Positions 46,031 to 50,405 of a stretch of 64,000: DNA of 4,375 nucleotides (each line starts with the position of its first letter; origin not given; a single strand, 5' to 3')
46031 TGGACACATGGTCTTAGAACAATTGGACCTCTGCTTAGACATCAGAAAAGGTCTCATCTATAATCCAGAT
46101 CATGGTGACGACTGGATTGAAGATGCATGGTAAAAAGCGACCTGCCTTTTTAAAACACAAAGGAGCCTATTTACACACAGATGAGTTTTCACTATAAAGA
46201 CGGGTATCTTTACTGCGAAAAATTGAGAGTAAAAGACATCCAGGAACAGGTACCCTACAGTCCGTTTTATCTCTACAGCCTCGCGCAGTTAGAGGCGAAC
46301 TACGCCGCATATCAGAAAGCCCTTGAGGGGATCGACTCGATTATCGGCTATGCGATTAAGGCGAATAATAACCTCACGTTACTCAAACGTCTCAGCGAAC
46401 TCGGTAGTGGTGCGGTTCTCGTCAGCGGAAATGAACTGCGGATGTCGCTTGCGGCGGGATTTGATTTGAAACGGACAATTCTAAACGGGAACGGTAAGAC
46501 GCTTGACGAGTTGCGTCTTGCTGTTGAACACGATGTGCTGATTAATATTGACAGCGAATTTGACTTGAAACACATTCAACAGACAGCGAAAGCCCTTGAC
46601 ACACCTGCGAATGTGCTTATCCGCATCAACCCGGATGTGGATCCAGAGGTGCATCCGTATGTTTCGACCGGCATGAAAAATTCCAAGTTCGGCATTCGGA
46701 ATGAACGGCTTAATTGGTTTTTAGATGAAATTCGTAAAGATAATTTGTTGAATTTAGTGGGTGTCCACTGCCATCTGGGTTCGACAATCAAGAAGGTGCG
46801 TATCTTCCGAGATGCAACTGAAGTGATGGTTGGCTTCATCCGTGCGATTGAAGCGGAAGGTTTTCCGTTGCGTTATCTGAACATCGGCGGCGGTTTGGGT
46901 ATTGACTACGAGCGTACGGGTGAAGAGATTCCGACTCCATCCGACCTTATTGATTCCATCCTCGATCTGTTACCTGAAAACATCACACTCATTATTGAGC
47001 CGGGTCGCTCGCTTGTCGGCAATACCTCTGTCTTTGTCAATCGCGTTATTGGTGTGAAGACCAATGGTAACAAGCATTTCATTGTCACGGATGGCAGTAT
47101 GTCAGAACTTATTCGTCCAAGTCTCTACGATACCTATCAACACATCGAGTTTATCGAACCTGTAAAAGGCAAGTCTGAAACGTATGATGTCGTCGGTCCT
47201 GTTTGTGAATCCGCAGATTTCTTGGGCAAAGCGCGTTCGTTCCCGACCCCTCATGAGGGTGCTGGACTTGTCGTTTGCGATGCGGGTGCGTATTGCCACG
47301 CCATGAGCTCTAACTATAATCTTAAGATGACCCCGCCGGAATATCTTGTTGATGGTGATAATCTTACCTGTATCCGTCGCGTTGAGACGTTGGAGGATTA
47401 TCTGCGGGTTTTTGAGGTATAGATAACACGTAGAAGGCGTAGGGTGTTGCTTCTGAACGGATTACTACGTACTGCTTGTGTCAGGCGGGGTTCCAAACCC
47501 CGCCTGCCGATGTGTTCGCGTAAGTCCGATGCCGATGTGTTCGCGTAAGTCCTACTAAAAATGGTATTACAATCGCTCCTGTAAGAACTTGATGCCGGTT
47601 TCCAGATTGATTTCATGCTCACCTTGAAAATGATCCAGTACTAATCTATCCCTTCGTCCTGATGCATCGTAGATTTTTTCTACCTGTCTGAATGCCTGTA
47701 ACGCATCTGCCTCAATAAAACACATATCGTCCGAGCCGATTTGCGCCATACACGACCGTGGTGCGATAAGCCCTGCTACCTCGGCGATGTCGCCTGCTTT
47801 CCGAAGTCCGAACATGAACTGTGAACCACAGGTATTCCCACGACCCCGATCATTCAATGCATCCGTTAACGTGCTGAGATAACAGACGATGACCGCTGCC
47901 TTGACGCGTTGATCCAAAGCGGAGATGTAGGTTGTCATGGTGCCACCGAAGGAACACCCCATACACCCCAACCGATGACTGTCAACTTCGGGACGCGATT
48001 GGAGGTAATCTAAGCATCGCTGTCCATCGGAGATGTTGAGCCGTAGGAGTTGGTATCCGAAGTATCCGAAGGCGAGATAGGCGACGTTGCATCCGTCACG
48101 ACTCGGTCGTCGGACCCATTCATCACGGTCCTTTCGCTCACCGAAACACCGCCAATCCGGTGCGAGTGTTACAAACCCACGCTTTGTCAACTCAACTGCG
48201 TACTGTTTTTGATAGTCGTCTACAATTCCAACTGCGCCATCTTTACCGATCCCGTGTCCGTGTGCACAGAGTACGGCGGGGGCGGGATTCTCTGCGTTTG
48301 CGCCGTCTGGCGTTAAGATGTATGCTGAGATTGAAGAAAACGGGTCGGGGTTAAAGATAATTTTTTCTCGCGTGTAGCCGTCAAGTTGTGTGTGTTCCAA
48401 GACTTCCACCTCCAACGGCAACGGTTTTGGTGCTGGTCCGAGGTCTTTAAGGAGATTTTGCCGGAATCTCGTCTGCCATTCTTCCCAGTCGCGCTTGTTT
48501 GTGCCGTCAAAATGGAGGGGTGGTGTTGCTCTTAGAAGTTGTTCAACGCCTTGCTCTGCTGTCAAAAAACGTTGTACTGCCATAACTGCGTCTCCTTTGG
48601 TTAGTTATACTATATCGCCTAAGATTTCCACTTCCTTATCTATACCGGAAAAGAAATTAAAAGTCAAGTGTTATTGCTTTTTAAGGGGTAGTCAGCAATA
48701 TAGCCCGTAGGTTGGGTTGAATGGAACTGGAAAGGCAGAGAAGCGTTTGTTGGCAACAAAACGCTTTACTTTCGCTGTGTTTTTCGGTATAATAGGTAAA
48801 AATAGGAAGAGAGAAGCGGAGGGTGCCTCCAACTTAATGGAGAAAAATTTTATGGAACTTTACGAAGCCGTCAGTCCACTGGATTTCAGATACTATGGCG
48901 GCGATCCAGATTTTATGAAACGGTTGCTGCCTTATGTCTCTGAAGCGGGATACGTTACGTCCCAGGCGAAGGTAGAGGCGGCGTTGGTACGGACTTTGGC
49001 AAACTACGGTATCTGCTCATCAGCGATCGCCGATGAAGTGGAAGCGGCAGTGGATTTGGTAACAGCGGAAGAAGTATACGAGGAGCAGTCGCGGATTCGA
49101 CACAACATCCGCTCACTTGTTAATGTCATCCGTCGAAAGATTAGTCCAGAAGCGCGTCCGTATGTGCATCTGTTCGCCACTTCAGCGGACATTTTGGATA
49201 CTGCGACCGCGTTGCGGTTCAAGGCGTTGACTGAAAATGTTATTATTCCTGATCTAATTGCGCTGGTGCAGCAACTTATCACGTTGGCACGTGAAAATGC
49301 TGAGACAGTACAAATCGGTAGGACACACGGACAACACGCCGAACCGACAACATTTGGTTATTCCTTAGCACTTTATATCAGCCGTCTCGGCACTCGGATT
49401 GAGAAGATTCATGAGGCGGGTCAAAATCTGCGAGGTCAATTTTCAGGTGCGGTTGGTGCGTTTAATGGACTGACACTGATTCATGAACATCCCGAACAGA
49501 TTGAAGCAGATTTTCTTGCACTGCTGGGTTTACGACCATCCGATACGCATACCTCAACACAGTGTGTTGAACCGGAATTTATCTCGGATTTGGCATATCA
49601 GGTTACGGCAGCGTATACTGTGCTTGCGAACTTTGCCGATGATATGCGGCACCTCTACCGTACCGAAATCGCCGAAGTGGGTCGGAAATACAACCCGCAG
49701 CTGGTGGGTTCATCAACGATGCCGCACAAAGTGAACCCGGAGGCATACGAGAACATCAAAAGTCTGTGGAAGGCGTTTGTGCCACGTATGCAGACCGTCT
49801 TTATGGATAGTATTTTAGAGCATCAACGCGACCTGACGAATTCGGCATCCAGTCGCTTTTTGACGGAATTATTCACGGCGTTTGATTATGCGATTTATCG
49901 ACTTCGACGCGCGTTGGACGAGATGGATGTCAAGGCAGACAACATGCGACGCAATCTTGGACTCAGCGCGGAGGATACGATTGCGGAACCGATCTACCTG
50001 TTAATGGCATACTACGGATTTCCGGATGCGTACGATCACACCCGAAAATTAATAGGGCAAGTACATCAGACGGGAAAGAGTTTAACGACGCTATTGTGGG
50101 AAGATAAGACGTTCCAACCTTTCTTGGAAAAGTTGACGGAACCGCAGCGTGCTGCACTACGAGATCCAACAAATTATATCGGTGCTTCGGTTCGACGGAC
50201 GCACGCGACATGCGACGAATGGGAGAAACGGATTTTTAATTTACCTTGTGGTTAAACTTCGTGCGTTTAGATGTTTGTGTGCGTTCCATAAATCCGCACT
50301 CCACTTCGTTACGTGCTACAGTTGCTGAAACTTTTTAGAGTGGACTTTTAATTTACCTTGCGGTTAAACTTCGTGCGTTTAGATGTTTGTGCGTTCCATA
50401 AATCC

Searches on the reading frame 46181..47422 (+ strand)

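Call 52: search_protein_families(library=pfam, proteins=[window:46181-47422:+], max_evalue=0.001)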
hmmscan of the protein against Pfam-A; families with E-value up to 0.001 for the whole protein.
window:46181-47422:+ (413 aa): 3 families
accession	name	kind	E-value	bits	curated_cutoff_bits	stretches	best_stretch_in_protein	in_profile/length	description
PF02784.22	Orn_Arg_deC_N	-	1.3e-52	179.1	23.4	1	34-279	1-246/247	Pyridoxal-dependent decarboxylase, pyridoxal binding domain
PF00278.28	Orn_DAP_Arg_deC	-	3.5e-22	78.9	23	1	30-369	2-95/95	Pyridoxal-dependent decarboxylase, C-terminal sheet domain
PF01168.26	Ala_racemase_N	-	4.2e-10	40.1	24.1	1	33-236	2-194/220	Alanine racemase, N-terminal domain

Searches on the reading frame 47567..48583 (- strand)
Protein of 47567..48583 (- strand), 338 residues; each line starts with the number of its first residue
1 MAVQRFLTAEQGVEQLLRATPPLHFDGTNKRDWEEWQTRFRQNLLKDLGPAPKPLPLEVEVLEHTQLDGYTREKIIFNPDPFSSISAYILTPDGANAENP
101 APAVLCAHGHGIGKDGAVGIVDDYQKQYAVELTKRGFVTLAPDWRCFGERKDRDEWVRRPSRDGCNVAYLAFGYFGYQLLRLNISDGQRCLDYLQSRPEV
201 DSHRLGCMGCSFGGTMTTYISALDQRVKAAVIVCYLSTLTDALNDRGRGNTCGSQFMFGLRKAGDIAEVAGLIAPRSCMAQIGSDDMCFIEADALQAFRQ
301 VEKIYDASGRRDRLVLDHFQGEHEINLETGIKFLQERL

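Call 52: search_protein_families(library=pfam, proteins=[window:47567-48583:-], max_evalue=0.001)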
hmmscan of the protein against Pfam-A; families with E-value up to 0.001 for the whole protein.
window:47567-48583:- (338 aa): 8 families
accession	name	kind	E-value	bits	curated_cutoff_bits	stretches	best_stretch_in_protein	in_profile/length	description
PF12715.13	Abhydrolase_7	-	3.6e-17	63.1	21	1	4-236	17-258/388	Abhydrolase family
PF01738.24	DLH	-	8.2e-08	32.5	21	1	86-232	2-126/217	Dienelactone hydrolase family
PF22244.2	GCE_fung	-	1.7e-06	28.5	27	0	188-231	88-133/231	Glucuronyl esterase, fungi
PF05448.18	AXE1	-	4.2e-06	26.2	21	1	85-238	69-212/321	Acetyl xylan esterase (AXE1)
PF00326.27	Peptidase_S9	-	9.5e-06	25.7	22.6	1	184-232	45-94/213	Prolyl oligopeptidase family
PF08840.17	BAAT_C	-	5.6e-05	23.7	20.9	1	190-233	9-52/210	BAAT / Acyl-CoA thioester hydrolase C terminal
PF02129.25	Peptidase_S15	-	0.00012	22.3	23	0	183-241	76-134/262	X-Pro dipeptidyl-peptidase (S15 family)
PF00561.26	Abhydrolase_1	-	0.00053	20.2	25.8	1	102-235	1-102/245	alpha/beta hydrolase fold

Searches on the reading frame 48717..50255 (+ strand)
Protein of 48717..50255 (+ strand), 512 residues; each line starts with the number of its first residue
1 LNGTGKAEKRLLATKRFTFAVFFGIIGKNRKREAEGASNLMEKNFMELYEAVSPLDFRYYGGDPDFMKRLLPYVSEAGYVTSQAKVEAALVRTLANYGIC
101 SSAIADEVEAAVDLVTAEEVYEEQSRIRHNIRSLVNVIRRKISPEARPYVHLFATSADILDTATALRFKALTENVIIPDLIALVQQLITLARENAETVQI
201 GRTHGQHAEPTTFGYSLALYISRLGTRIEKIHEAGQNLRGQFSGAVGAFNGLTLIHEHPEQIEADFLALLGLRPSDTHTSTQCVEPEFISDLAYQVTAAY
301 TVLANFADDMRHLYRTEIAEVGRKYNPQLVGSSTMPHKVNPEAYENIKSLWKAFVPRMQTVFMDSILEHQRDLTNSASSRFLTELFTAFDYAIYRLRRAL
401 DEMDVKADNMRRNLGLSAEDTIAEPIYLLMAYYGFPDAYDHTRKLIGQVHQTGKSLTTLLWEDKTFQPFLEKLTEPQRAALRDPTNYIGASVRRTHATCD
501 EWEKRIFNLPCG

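Call 66: search_protein_families(library=padloc, proteins=[window:48717-50255:+], max_evalue=0.00001)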
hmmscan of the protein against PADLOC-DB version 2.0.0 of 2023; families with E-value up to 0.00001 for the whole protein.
window:48717-50255:+ (512 aa): 0 families

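Call 67: search_protein_families(library=pfam, proteins=[window:48717-50255:+], max_evalue=0.00001)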
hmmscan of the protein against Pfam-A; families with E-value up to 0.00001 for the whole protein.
window:48717-50255:+ (512 aa): 2 families
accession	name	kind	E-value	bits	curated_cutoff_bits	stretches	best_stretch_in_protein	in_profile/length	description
PF00206.25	Lyase_1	-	1.2e-37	130.4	27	1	81-349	25-305/312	Lyase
PF08328.16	ASL_C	-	3.1e-13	50.2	35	1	369-464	3-97/115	Adenylosuccinate lyase C-terminal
